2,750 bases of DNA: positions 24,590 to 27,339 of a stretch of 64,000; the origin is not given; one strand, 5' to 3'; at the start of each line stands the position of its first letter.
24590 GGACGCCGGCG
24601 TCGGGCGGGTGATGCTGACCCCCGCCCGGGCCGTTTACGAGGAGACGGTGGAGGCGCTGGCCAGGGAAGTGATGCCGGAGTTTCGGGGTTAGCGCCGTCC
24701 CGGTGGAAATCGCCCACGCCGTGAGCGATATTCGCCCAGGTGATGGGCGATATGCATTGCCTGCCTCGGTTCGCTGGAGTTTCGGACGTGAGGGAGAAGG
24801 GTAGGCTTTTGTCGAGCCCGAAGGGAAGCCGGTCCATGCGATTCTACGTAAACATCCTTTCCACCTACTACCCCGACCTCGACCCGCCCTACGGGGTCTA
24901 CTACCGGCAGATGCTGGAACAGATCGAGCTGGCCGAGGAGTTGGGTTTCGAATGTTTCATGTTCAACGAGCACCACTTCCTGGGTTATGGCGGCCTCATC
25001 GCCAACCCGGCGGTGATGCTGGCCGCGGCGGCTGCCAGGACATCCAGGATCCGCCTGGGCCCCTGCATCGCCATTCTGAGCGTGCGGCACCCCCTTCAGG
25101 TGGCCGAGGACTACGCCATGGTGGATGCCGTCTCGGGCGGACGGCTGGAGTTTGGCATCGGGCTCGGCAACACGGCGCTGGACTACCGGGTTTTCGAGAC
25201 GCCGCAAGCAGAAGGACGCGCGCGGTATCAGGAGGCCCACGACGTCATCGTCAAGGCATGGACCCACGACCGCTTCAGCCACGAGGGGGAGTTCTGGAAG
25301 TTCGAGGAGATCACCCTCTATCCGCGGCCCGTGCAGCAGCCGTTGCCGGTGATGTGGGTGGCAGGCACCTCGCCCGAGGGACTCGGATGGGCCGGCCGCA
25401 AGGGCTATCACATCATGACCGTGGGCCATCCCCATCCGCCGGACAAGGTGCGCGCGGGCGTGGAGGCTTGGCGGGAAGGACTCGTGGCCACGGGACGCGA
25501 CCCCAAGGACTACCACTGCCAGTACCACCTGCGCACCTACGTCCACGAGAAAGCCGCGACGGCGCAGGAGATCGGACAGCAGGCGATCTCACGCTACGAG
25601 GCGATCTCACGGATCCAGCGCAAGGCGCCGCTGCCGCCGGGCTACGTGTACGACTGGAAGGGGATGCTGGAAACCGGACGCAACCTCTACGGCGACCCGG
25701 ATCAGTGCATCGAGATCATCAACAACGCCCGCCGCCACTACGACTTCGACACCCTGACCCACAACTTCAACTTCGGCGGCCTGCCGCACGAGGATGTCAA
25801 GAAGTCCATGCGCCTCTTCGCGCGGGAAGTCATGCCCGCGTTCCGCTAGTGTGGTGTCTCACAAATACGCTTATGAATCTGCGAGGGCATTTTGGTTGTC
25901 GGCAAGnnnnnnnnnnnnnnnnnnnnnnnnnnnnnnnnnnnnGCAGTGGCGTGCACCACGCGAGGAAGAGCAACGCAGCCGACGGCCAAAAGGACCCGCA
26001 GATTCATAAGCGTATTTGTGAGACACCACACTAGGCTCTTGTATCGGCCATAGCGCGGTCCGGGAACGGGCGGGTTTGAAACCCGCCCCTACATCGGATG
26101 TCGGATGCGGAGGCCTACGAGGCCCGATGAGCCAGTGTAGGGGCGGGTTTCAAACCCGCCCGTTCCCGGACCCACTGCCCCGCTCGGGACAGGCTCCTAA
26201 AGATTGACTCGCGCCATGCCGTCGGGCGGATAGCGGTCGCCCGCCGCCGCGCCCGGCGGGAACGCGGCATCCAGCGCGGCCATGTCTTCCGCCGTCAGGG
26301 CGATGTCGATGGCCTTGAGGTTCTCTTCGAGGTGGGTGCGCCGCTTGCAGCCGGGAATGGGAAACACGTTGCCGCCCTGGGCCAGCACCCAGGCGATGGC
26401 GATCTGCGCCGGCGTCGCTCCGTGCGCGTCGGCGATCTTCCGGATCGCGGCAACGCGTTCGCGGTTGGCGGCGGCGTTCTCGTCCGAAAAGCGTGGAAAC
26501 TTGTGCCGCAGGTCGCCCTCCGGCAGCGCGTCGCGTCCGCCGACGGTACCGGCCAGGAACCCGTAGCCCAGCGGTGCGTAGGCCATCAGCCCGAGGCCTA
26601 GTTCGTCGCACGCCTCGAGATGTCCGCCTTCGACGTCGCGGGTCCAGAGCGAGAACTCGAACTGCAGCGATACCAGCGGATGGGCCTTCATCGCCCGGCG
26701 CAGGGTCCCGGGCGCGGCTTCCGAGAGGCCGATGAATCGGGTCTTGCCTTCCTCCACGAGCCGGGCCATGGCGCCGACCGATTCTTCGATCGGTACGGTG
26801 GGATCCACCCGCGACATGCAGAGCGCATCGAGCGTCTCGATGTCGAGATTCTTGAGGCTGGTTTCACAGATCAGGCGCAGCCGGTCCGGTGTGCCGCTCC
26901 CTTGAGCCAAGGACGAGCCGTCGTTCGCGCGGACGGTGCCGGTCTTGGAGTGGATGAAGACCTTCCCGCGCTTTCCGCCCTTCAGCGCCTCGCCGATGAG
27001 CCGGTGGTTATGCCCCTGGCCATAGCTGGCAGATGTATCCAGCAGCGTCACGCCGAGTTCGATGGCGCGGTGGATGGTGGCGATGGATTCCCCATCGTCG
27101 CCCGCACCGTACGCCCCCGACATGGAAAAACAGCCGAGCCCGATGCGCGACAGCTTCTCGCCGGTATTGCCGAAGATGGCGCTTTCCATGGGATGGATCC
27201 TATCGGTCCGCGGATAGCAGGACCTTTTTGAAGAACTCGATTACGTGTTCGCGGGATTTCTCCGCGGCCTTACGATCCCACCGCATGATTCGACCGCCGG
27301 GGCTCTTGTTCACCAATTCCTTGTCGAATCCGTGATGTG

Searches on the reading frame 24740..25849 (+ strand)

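Call 16: search_protein_families(library=pfam, proteins=[window:24740-25849:+])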
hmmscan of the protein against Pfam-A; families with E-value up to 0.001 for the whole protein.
window:24740-25849:+ (369 aa): 1 family
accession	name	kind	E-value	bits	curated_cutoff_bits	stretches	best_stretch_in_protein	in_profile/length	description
PF00296.26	Bac_luciferase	-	2.8e-59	201.5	27.9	1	48-327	14-304/314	Luciferase-like monooxygenase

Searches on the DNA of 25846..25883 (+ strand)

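Call 73: search_dna_similar(query=window:25846-25883:+, collection=plasmids, mode=distant, max_evalue=10, max_rows=25)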
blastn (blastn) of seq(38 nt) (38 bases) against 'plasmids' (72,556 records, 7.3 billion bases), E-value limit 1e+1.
Records with a match: 16; places in all: 20; records where one place covers at least 80% of the query: 0.
Best place of each record, by identity: 95-99% 1; 90-95% 14; 80-90% 1.
By first word of the organism name: Pseudomonas 16.
By predicted mobility (MOB-suite, as given by PLSDB): conjugative 8; mobilizable 5; non-mobilizable 3.
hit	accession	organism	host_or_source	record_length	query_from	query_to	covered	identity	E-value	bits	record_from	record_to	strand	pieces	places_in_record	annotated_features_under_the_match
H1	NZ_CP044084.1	Pseudomonas luteola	Homo sapiens,clinical isolate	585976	1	28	74%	85.7%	5e+0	34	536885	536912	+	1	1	none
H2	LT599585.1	Pseudomonas veronii 1YdBTEX2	-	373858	1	22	58%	95.5%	1e+0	37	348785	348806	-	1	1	Conserved hypothetical protein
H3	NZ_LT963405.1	Pseudomonas syringae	-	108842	1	23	61%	91.3%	5e+0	34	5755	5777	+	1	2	none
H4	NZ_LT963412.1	Pseudomonas syringae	-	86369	1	23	61%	91.3%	5e+0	34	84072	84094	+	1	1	none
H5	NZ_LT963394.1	Pseudomonas syringae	-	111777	1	23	61%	91.3%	5e+0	34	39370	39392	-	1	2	none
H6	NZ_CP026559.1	Pseudomonas amygdali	Prunus avium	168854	1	23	61%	91.3%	5e+0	34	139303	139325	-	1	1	none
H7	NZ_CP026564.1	Pseudomonas avellanae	Prunus avium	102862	1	23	61%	91.3%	5e+0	34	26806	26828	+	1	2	none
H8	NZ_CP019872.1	Pseudomonas syringae group genomosp. 3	Solanum lycopersicum cv. Brillante,pure ...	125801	1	23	61%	91.3%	5e+0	34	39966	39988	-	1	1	none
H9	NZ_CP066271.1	Pseudomonas tremae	Prunus avium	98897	1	23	61%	91.3%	5e+0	34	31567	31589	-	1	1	none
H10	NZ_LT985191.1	Pseudomonas syringae group genomosp. 3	-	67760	1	23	61%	91.3%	5e+0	34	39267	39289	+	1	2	none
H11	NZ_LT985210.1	Pseudomonas syringae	-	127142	1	23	61%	91.3%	5e+0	34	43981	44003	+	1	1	none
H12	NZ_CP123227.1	Pseudomonas amygdali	Aesculus hippocastanum,cell culture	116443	1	23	61%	91.3%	5e+0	34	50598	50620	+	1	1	none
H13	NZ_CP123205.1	Pseudomonas amygdali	Aesculus hippocastanum,cell culture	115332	1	23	61%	91.3%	5e+0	34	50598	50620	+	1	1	none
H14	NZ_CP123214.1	Pseudomonas amygdali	Aesculus hippocastanum,cell culture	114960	1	23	61%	91.3%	5e+0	34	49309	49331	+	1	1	none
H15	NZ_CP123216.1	Pseudomonas amygdali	Aesculus hippocastanum,cell culture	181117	1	23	61%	91.3%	5e+0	34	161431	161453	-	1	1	none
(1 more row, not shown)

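Call 74: get_annotated_region(hit=H3, flank=3000)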
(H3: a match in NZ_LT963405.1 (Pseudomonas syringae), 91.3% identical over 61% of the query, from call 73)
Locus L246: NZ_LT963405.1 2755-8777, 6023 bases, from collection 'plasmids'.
description: Pseudomonas syringae pv. avii isolate CFBP3846 plasmid PP3, complete sequence
organism: Pseudomonas syringae (NCBI taxid 663959)
taxonomy: Bacteria; Pseudomonadota; Gammaproteobacteria; Pseudomonadales; Pseudomonadaceae; Pseudomonas; Pseudomonas syringae
host: -; source: -; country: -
typing (MOB-suite, as given by PLSDB): conjugative; replicon rep_cluster_283; relaxase MOBQ; mating-pair formation MPF_T
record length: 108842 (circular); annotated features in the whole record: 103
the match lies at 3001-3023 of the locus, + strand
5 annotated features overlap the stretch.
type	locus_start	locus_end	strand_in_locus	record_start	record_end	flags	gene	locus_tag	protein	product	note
CDS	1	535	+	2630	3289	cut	xopAF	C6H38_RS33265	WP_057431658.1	XopAF/AvrXv3 family type III secretion system effector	GO:0030254 - protein secretion by the type III secretion system [Evidence IEA]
CDS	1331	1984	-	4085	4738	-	-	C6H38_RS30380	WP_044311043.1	type III effector HopAZ1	-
CDS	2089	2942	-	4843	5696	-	-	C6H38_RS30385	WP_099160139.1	IS5-like element ISPs1 family transposase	GO:0006313 - DNA transposition [Evidence IEA]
CDS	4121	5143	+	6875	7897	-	istA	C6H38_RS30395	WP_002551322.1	IS21-like element ISPsy4 family transposase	GO:0006313 - DNA transposition [Evidence IEA]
CDS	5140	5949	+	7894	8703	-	istB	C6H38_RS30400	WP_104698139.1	IS21-like element ISPsy4 family helper ATPase IstB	-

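Call 75: get_annotated_region(hit=H2, flank=3000)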
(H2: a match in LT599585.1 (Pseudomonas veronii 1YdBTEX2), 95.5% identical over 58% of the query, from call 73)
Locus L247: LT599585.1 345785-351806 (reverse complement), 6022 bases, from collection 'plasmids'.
description: Pseudomonas veronii 1YdBTEX2 genome assembly, plasmid: PVE_plasmid
organism: Pseudomonas veronii 1YdBTEX2 (NCBI taxid 1295141)
taxonomy: Bacteria; Pseudomonadota; Gammaproteobacteria; Pseudomonadales; Pseudomonadaceae; Pseudomonas; Pseudomonas veronii; Pseudomonas veronii 1YdBTEX2
host: -; source: -; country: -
typing (MOB-suite, as given by PLSDB): non-mobilizable; mating-pair formation MPF_F
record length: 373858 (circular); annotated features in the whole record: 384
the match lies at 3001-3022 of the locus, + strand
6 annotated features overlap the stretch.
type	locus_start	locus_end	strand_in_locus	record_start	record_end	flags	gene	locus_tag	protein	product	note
CDS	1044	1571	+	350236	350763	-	-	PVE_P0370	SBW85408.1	hypothetical membrane protein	-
CDS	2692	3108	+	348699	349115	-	-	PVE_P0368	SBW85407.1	Conserved hypothetical protein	-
CDS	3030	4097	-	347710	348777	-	-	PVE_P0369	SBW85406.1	endonuclease DDE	-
CDS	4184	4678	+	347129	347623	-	-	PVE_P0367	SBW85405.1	Conserved hypothetical protein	-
CDS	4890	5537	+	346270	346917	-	-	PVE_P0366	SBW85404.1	hypothetical protein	-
CDS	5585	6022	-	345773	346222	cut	-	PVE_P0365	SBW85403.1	hypothetical protein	-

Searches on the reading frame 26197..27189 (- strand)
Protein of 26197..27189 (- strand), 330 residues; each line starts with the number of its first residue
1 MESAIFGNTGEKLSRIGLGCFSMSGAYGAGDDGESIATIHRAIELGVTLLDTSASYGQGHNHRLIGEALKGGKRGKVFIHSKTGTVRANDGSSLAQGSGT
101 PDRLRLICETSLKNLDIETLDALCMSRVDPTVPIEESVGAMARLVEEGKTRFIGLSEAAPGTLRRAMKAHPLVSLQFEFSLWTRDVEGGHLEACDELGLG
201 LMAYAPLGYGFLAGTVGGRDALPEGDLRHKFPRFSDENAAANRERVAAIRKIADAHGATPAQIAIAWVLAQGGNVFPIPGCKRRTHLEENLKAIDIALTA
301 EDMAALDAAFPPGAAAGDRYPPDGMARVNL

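Call 16: search_protein_families(library=pfam, proteins=[window:26197-27189:-])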
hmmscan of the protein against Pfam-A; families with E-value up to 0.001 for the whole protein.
window:26197-27189:- (330 aa): 1 family
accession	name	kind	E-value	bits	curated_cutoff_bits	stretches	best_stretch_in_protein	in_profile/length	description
PF00248.27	Aldo_ket_red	-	8.9e-67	225.6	24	1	15-308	1-288/291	Aldo/keto reductase family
